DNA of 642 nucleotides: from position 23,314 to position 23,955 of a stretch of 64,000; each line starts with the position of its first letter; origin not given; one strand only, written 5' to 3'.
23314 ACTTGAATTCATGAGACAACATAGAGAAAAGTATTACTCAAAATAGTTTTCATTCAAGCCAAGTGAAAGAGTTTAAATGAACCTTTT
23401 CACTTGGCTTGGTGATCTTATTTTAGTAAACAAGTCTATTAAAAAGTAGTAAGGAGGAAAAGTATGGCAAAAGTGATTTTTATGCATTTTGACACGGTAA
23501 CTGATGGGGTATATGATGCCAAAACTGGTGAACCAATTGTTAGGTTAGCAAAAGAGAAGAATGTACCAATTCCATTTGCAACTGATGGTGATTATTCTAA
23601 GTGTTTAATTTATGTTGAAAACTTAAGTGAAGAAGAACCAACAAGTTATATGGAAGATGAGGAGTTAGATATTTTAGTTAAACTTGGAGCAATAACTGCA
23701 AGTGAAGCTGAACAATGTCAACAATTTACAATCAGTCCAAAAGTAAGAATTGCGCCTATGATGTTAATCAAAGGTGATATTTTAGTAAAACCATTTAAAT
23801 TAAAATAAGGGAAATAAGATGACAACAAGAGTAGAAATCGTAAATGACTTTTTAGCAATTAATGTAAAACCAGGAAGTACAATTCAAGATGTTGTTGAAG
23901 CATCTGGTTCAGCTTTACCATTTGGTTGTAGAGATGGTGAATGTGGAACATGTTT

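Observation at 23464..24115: FeSII (Shethna)-like protein that cannot bind [2Fe-2S], next to an intact ferredoxin: a possible new nitrogenase O2-protection switch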

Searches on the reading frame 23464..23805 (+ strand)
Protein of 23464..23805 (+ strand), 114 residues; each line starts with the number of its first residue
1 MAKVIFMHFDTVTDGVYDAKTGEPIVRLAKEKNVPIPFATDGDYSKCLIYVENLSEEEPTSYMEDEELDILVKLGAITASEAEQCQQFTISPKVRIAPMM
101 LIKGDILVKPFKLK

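Call 3: search_protein_families(library=pfam, proteins=[window:23464-23805:+], max_evalue=0.1)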
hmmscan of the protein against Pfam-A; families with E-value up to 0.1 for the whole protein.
window:23464-23805:+ (114 aa): 0 families

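Call 4: search_protein_families(library=ncbifam, proteins=[window:23464-23805:+], max_evalue=0.1)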
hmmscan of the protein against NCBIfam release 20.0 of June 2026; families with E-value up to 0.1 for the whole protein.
window:23464-23805:+ (114 aa): 0 families

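Call 5: search_solved_structures(query=window:23464-23805:+, max_evalue=10, show_alignments=3)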
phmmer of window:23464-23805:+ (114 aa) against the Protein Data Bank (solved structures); distinct sequences matched with E-value up to 10: 4.
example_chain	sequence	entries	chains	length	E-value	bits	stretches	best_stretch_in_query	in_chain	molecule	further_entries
9iey_A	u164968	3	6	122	3.5e-06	30.5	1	24-108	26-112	Ferredoxin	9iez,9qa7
5ffi_A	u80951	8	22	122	2.1e-05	28.1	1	24-108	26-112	Dimeric (2Fe-2S) protein | Ferredoxin | Protein FeSII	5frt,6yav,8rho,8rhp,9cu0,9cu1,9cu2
9cu1_N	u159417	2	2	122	5.3e-05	26.7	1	28-108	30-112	Protein FeSII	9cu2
1evy_A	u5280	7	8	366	1.2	12.8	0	15-48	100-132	GLYCEROL-3-PHOSPHATE DEHYDROGENASE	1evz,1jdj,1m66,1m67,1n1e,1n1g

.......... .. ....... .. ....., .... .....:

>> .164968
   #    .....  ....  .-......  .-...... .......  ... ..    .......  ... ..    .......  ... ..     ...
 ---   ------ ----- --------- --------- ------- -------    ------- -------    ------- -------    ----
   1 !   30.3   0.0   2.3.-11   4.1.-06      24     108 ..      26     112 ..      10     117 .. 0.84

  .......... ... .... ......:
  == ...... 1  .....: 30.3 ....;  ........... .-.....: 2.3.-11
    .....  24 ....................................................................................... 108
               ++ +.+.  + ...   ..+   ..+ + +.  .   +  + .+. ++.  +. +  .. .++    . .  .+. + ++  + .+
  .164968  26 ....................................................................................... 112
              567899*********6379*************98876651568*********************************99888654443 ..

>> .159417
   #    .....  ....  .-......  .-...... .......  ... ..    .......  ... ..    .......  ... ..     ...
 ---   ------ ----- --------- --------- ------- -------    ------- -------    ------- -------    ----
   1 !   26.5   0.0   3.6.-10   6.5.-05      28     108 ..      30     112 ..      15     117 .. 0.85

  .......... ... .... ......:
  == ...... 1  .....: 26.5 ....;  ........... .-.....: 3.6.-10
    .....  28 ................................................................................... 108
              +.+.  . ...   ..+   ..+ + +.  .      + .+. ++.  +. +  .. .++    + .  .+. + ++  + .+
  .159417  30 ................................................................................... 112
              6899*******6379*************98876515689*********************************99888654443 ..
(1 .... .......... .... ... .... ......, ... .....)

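Call 7: find_homologous_proteins(query=window:23464-23805:+, max_evalue=0.01)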
Query window:23464-23805:+ (114 aa): 190 proteins with E <= 0.01 among 191 candidates; the best 120 are listed.
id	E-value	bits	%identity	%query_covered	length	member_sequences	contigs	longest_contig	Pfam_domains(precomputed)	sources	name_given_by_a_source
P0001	1.4e-66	239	97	100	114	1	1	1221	-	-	-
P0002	1.9e-66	239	98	100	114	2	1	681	-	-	-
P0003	3.4e-66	238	98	100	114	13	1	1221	-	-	-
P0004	7.0e-66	237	97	100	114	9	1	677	-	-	-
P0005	9.2e-66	237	96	100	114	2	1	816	-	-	-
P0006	2.6e-65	235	95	100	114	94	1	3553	-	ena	-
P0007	3.7e-65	235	97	100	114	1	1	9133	-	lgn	-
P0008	9.6e-64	230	95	100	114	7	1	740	-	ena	-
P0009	6.5e-63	228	93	100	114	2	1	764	-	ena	-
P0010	2.5e-62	226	90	100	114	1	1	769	-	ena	-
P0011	9.4e-62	224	91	100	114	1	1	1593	-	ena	-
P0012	1.7e-61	223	91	100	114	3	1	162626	-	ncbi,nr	ncbi:MAG: hypothetical protein U5K55_09155 [Aliarcobacter sp.]|nr:hypothetical protein [Aliarcobacte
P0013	6.0e-61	221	89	100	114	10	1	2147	-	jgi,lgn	jgi:hypothetical protein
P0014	1.3e-60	220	88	100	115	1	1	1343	-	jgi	-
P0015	2.5e-60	219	89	100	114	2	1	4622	-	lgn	-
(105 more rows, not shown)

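Call 11: search_solved_structures(query=A1, max_evalue=1, show_alignments=2)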
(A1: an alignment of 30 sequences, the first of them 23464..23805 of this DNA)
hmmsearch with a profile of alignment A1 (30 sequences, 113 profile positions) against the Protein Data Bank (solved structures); distinct sequences matched with E-value up to 1: 3.
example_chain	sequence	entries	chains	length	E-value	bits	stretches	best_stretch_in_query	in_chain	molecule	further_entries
9iey_A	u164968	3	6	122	7.8e-05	26.2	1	25-108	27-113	Ferredoxin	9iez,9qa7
5ffi_A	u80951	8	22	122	0.0019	21.7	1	25-108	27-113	Dimeric (2Fe-2S) protein | Ferredoxin | Protein FeSII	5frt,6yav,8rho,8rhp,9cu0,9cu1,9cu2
9cu1_N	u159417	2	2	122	0.0045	20.5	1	28-108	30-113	Protein FeSII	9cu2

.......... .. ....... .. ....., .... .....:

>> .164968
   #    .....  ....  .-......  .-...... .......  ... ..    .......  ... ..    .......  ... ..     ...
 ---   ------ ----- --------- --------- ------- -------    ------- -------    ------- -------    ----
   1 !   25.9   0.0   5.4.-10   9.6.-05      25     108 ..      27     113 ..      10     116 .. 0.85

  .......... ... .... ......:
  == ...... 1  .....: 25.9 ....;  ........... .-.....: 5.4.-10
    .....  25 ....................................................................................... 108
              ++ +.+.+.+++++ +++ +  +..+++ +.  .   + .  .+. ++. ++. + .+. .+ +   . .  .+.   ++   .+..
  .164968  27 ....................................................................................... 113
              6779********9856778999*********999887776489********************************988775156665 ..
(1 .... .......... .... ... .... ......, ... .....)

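Call 16: find_related_loci(query=A1, collection=genome_contigs, flank=6000)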
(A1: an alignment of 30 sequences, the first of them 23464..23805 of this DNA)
Query A1 (114 aa) in genome_contigs; peptide patterns used: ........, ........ (x = any residue, [..] = any of these).
99 stretches matched a pattern; 94 encode a relative of the query (tblastn E <= 1e-3); the best 80 are kept; 80 distinct loci.
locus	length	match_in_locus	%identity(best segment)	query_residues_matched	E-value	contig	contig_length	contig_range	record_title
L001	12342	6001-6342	96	1-114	3e-70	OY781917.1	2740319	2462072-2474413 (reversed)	MAG: uncultured Aliarcobacter sp. isolate 35e71162-57ce-4606-8f28-3f72018c63bd genome assembly, chromosome: 2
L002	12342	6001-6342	95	1-114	4e-70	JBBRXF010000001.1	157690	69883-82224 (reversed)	MAG: Campylobacterales bacterium isolate La4_metabat2.174 La4_metabat2.174_K_1454819_L_157690_cov_16.1727, whole genome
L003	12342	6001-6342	95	1-114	4e-70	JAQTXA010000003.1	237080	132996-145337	MAG: Aliarcobacter sp. isolate STC_123 NODE_99_length_237080_cov_1045.528063_Sandtown_C, whole genome shotgun sequence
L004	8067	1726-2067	95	1-114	6e-70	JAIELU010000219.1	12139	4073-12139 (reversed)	MAG: Campylobacterales bacterium isolate co.spades.CONCOCT.1kb_120 c_000000000069, whole genome shotgun sequence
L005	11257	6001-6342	93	1-114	1e-69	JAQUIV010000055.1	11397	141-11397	MAG: Aliarcobacter sp. isolate STCSWMC_69 NODE_16750_length_11397_cov_541.340816_ST_CSWMC, whole genome shotgun sequence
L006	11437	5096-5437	89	1-114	5e-67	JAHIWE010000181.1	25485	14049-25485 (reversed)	MAG: bacterium isolate MM_PW_MetaG.mb.22 MM_PW_MetaG.mb.22_k141_868113, whole genome shotgun sequence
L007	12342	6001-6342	89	1-114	3e-66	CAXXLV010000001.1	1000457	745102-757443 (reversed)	MAG: uncultured Aliarcobacter sp. isolate 36d8ef89-a0bb-4a37-ac1d-d7800c884e3e genome assembly, contig: contig_1, whole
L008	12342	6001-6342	85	1-114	7e-65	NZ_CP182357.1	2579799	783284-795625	MAG: Candidatus Marinarcus sp. isolate PCE-1 chromosome, complete genome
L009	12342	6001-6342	87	1-114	1e-64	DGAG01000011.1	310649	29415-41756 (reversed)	MAG TPA_asm: Epsilonproteobacteria bacterium UBA4036 UBA4036_contig_9, whole genome shotgun sequence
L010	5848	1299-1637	86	1-113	9e-64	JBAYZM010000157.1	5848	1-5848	MAG: Arcobacteraceae bacterium isolate SO_2017_CLC_56 scaffold_26096_c1_PH3_2017, whole genome shotgun sequence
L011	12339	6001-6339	88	1-114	7e-62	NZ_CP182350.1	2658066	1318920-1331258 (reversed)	MAG: Arcobacter sp. isolate LRMN1-1 chromosome, complete genome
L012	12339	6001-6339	88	1-114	7e-62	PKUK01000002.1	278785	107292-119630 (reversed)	MAG: Arcobacter sp. isolate BM504 sc_41, whole genome shotgun sequence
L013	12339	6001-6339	84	1-114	6e-61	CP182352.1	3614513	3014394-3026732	MAG: Halarcobacter sp. isolate FB10N2-1 chromosome, complete genome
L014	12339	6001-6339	87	1-114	4e-60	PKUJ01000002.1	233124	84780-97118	MAG: Arcobacter sp. isolate BM102 sc_56, whole genome shotgun sequence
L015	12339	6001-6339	82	1-114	5e-59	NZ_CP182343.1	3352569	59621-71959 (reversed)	MAG: Arcobacter sp. isolate Pygsuia-1 chromosome, complete genome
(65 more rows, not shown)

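Call 18: predict_structure(alignment_id=A1)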
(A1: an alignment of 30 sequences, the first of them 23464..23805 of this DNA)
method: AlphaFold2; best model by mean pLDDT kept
length: 114 residues; sequences in the alignment: 30
mean_pLDDT: 75.9   pTM: 0.67
mean pLDDT of the five models: 75.9, 74.8, 46.0, 42.0, 41.3
residues with pLDDT >= 90: 8; 70-90: 74; 50-70: 29; < 50: 3
segments of 3 or more residues with pLDDT < 50: 1-3
pLDDT, mean of each block of 10 residues (from residue 1): 56 68 83 78 83 65 79 90 82 83 73 64
secondary structure, 60 per line:
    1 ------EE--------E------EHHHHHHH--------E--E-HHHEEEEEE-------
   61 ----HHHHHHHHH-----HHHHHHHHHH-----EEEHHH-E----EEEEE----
elements in order: H25-31 E48-53 H65-73 H79-88 E94-96 E106-110

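Call 21: fold_search(model_id=the predicted structure, library=pdb)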
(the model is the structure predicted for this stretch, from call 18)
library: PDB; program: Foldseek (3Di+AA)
matches with E <= 10: 241; with E <= 0.001: 13
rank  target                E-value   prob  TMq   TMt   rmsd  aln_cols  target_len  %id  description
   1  9cu1_N                9.2e-07  1.00  0.78  0.74   2.6       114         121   25  Azotobacter vinelandii filamentous 2:2:1 MoFeP:FeP:FeSII-Complex (termini; C1 symmetry) (released 2025-01-15)
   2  5ffi_A                3.6e-05  1.00  0.54  0.52  10.0       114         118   25  [2Fe:2S] ferredoxin FeSII from Azotobacter vinelandii (released 2016-01-13)
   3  5ffi_D                7.6e-05  1.00  0.50  0.49  10.1       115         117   23  [2Fe:2S] ferredoxin FeSII from Azotobacter vinelandii (released 2016-01-13)
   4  8rho_A                8.1e-05  1.00  0.58  0.55   5.5       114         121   24  [2Fe:2S] ferredoxin FeSII from Azotobacter vinelandii, reduced form (released 2025-01-01)
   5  5ffi_C                8.1e-05  1.00  0.52  0.51  10.0       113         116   24  [2Fe:2S] ferredoxin FeSII from Azotobacter vinelandii (released 2016-01-13)
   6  5ffi_B                8.7e-05  1.00  0.54  0.53  10.1       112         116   26  [2Fe:2S] ferredoxin FeSII from Azotobacter vinelandii (released 2016-01-13)
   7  5frt_A                2.1e-04  1.00  0.52  0.50  10.1       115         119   23  Structure of the FeSII (shethna) protein of Azotobacter vinelandii (released 2016-01-13)
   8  6yav_E                2.7e-04  1.00  0.65  0.68   4.4       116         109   21  Structure of FeSII (Shethna) protein from Azotobacter vinelandii (released 2021-03-31)
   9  9iez_A                4.0e-04  1.00  0.61  0.70   3.7       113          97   18  FeSII from Azotobacter beijerinckii (released 2026-03-04)
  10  5frt_E                6.4e-04  1.00  0.62  0.67   3.5       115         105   20  Structure of the FeSII (shethna) protein of Azotobacter vinelandii (released 2016-01-13)
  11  9i2a_A                6.9e-04  1.00  0.61  0.70   4.9       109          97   16  FdC of Rhodobacter capsulatus (released 2025-06-04)
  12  9iez_B                7.4e-04  1.00  0.64  0.74   3.1       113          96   19  FeSII from Azotobacter beijerinckii (released 2026-03-04)
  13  9i2a_B                7.9e-04  1.00  0.61  0.72   4.8       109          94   16  FdC of Rhodobacter capsulatus (released 2025-06-04)
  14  2wlb_B                1.3e-03  1.00  0.56  0.62   4.5       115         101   20  Adrenodoxin-like ferredoxin Etp1fd(516-618) of Schizosaccharomyces pombe mitochondria (released 2010-08-25)
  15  9iey_A                1.9e-03  1.00  0.62  0.69   3.2       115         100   19  DTH-treated FeSII from Azotobacter beijerinckii (released 2026-03-04)
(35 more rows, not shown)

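Call 22: search_protein_representatives(alignment_id=A1)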
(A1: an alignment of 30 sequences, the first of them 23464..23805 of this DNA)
Query: 30 sequences, 113 profile positions. Proteins with E-value up to 0.001 (for the whole library): 16; up to 1e-10: 11; up to 1e-30: 3. The best 16 are listed.
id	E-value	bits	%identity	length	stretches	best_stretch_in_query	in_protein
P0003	7.7e-61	219.5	-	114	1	1-112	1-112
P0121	2.9e-46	172.6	-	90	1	1-90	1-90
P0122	1.0e-31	125.7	-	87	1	1-69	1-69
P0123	3.1e-26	108.0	-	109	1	1-85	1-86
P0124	4.6e-18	81.7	-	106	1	1-111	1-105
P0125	1.7e-15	73.5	-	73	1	25-74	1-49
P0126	2.4e-14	69.7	-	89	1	26-112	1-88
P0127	3.0e-13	66.2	-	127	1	1-111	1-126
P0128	2.0e-12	63.5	-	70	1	1-45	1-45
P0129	8.6e-12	61.5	-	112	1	1-111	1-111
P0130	2.1e-11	60.3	-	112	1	1-113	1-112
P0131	2.1e-08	50.6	-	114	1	1-112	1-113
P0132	1.1e-06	45.1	-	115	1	19-112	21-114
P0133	2.4e-05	40.8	-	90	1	62-111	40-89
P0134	4.7e-05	39.8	-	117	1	3-112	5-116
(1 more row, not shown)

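Call 32: find_homologous_proteins(query=A3, max_evalue=0.001)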
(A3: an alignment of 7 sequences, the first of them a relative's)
Query A3 (7 sequences) (112 aa, profile of the alignment): 611 proteins with E <= 0.001 among 2433 candidates; the best 120 are listed.
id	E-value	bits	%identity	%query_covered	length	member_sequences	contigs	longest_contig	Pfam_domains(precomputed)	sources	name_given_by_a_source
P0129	4.4e-46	173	100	100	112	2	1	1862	PF00111.33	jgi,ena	-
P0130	5.5e-45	170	43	100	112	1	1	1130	PF00111.33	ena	-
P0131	4.2e-44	167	42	99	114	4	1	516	PF00111.33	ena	-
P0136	1.8e-43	165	51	99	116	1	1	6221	PF00111.33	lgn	-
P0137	2.1e-42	162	47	100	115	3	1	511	PF00111.33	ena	-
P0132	2.9e-42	161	37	100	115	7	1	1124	PF00111.33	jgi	jgi:ferredoxin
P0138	2.0e-41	158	42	100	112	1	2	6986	PF00111.33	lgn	-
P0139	3.3e-41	158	40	99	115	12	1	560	PF00111.33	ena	-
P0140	4.0e-41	157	50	99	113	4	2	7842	PF00111.33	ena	-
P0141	9.4e-41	156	48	100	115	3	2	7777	PF00111.33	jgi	jgi:ferredoxin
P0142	9.8e-40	153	38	99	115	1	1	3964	PF00111.33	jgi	jgi:ferredoxin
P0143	1.1e-39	153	45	99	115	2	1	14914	PF00111.33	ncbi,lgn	ncbi:MAG: 2Fe-2S iron-sulfur cluster-binding protein [Campylobacterales bacterium]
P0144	3.8e-39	151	48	99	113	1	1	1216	PF00111.33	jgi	jgi:ferredoxin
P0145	5.3e-39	151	40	100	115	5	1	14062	PF00111.33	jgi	jgi:ferredoxin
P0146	1.0e-38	150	39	98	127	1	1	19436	PF00111.33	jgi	-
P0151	1.7e-38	149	37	99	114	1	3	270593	PF00111.33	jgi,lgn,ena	-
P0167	3.9e-37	145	38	100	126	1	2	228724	PF00111.33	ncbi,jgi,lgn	-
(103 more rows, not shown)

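Call 33: find_encoding_contigs(protein=P0143, flank=6000, max_places=2)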
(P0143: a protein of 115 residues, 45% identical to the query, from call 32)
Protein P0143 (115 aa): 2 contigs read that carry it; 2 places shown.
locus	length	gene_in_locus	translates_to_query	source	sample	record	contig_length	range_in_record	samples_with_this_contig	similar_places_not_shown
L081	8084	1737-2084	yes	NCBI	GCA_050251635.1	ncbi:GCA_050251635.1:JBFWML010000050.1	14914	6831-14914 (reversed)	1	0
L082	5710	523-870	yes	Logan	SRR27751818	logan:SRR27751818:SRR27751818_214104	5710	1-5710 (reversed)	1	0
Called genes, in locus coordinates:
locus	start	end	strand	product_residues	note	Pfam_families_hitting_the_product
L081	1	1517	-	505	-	PF00141:peroxidase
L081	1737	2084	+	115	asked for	PF00111:Fer2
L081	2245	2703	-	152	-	-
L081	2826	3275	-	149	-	-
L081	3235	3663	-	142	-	PF21352:Zn_ribbon_Thio2, PF00085:Thioredoxin, PF00578:AhpC-TSA (faint), PF13899:Thioredoxin_7 (weak), PF13098:Thioredoxin_2, PF13905:Thioredoxin_8 (faint)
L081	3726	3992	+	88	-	PF04365:BrnT_toxin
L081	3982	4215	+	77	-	PF12441:CopG_antitoxin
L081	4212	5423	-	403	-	PF12704:MacB_PCD, PF02687:FtsX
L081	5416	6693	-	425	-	PF12704:MacB_PCD (weak), PF02687:FtsX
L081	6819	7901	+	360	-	-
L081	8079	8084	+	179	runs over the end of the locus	-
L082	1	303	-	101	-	?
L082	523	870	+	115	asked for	PF00111:Fer2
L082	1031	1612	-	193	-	-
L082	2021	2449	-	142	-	PF21352:Zn_ribbon_Thio2, PF00085:Thioredoxin, PF00578:AhpC-TSA (faint), PF13899:Thioredoxin_7 (weak), PF13098:Thioredoxin_2, PF13905:Thioredoxin_8 (faint)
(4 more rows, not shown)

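Call 34: find_encoding_contigs(protein=P0151, flank=6000, max_places=2)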
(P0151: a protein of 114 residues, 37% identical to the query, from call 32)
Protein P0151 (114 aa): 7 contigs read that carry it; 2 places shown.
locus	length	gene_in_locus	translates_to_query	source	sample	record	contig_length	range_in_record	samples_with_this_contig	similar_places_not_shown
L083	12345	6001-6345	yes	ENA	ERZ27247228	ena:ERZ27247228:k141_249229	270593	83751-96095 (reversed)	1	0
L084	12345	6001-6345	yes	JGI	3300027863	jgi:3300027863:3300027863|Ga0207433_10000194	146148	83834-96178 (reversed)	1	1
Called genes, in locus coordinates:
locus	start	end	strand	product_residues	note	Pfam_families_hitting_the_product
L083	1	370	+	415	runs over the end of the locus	PF00083:Sugar_tr, PF07690:MFS_1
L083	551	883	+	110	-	PF00072:Response_reg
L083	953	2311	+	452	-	PF00148:Oxidored_nitro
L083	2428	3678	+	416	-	PF00148:Oxidored_nitro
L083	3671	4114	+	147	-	PF02579:Nitro_FeMo-Co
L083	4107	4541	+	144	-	PF03270:DUF269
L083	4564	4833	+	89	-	PF17179:Fer4_22 (faint), PF00037:Fer4 (weak), PF12797:Fer4_2 (weak), PF13237:Fer4_10, PF14697:Fer4_21, PF12837:Fer4_6 (weak), PF12838:Fer4_7, PF13187:Fer4_9, +4 more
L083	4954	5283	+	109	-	PF00543:P-II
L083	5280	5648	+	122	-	PF03206:NifW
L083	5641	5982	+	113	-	PF04319:NifZ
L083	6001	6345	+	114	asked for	PF00111:Fer2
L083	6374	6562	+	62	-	PF00111:Fer2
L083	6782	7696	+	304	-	PF00226:DnaJ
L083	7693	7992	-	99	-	-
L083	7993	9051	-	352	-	PF02272:DHHA1 (weak)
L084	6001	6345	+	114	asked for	PF00111:Fer2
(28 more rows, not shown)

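Call 35: find_encoding_contigs(protein=P0167, flank=6000, max_places=2)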
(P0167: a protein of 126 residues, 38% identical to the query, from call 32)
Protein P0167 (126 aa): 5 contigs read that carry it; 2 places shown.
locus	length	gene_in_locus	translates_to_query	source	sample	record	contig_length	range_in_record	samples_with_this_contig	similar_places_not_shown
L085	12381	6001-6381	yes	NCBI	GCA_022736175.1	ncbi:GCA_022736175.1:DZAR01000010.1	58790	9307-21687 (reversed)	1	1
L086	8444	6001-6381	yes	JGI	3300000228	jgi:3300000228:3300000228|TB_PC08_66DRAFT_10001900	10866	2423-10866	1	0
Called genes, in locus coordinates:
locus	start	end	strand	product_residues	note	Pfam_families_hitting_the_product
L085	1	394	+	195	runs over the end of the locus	PF00551:Formyl_trans_N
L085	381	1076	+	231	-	PF03649:UPF0014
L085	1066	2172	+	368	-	PF05175:MTS (faint), PF13847:Methyltransf_31 (weak), PF05958:tRNA_U5-meth_tr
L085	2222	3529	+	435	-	PF00148:Oxidored_nitro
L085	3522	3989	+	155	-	PF02579:Nitro_FeMo-Co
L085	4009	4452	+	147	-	PF03270:DUF269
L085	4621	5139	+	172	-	PF00258:Flavodoxin_1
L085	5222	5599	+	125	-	PF03206:NifW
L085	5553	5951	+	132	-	PF04319:NifZ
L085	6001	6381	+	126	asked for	PF00111:Fer2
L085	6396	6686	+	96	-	PF00111:Fer2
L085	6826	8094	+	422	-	PF00309:Sigma54_AID (weak), PF04963:Sigma54_CBD, PF04552:Sigma54_DBD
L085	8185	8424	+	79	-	-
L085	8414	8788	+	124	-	PF02452:PemK_toxin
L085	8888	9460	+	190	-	-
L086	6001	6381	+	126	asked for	PF00111:Fer2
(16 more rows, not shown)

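Call 53: find_homologous_proteins(query=P0124, max_evalue=1e-10)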
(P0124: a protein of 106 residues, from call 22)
Query P0124 (106 aa): 33 proteins with E <= 1e-10 among 37 candidates.
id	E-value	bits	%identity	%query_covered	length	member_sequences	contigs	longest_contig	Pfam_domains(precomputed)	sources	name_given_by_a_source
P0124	4.8e-60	218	100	100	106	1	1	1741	-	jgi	jgi:hypothetical protein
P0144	4.7e-35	137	68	100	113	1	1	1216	PF00111.33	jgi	jgi:ferredoxin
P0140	1.6e-34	136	66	100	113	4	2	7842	PF00111.33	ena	-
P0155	5.9e-33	131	64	100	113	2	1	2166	PF00111.33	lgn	-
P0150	8.3e-33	130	65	100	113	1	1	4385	PF00111.33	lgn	-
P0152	7.9e-32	127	63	100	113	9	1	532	PF00111.33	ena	-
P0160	9.8e-32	127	63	100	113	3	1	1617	PF00111.33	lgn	-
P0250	7.8e-29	118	57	99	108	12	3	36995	-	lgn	-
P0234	3.7e-28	115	57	99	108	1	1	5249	-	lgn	-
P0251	4.9e-26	109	56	99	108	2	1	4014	-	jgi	jgi:hypothetical protein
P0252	1.6e-25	107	54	99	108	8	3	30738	-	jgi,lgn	jgi:hypothetical protein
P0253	4.7e-25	105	55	99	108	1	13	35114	-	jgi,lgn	jgi:hypothetical protein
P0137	1.1e-22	98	51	99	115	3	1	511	PF00111.33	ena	-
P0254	1.7e-21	94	52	98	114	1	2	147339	PF00111.33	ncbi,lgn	-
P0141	2.0e-20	91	50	99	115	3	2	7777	PF00111.33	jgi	jgi:ferredoxin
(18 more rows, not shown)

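Call 55: find_encoding_contigs(protein=P0250, flank=6000, max_places=2)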
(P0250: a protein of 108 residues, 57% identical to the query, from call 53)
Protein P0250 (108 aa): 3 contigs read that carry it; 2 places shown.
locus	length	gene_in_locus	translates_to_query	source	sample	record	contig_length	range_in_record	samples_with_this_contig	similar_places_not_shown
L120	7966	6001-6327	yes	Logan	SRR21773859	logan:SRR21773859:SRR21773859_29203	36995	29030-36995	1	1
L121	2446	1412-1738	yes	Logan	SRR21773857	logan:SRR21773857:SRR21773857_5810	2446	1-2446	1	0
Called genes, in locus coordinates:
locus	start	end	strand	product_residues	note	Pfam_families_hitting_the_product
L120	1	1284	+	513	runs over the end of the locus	PF11844:DUF3364, PF00148:Oxidored_nitro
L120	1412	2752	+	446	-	PF00148:Oxidored_nitro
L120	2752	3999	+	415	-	PF00148:Oxidored_nitro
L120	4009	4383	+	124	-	PF02579:Nitro_FeMo-Co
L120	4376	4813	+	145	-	PF03270:DUF269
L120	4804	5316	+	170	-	PF00258:Flavodoxin_1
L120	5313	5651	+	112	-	PF03206:NifW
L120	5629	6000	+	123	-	PF04319:NifZ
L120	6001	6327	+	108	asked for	-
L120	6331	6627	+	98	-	PF00111:Fer2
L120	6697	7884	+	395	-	PF04963:Sigma54_CBD, PF04552:Sigma54_DBD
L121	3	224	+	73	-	?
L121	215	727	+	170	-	PF00258:Flavodoxin_1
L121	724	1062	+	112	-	PF03206:NifW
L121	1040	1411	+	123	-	PF04319:NifZ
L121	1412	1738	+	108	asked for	-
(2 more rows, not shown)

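Call 56: find_encoding_contigs(protein=P0253, flank=6000, max_places=1)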
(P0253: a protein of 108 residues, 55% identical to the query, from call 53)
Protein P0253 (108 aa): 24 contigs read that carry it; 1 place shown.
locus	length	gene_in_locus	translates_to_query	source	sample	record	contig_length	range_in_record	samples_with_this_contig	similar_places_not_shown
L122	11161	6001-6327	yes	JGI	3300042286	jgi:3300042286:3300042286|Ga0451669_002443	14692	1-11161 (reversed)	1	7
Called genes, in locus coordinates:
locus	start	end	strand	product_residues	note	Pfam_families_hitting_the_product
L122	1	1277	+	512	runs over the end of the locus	PF11844:DUF3364, PF00148:Oxidored_nitro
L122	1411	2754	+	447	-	PF00148:Oxidored_nitro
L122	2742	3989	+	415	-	PF00148:Oxidored_nitro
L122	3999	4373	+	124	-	PF02579:Nitro_FeMo-Co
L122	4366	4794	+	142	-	PF03270:DUF269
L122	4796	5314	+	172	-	PF00258:Flavodoxin_1, PF12641:Flavodoxin_3 (faint)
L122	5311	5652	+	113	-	PF03206:NifW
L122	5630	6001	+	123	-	PF04319:NifZ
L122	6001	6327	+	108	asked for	-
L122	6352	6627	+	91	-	PF00111:Fer2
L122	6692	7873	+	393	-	PF04963:Sigma54_CBD, PF04552:Sigma54_DBD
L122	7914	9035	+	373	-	PF00248:Aldo_ket_red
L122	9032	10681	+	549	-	PF00890:FAD_binding_2, PF01266:DAO, PF03486:HI0933_like, PF07992:Pyr_redox_2 (weak), PF12831:FAD_oxidored (weak), PF02910:Succ_DH_flav_C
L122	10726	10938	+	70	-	PF06988:NifT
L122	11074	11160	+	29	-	?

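Call 58: find_encoding_contigs(protein=P0123, flank=5000, max_places=3)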
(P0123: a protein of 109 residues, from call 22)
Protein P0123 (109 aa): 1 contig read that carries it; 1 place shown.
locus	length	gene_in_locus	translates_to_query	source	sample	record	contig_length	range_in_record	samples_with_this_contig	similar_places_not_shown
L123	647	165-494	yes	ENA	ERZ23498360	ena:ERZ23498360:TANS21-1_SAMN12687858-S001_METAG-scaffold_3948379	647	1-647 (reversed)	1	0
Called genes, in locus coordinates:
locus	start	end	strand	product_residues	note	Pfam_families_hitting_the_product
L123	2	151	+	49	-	?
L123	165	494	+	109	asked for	PF00111:Fer2 (weak)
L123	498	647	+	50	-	?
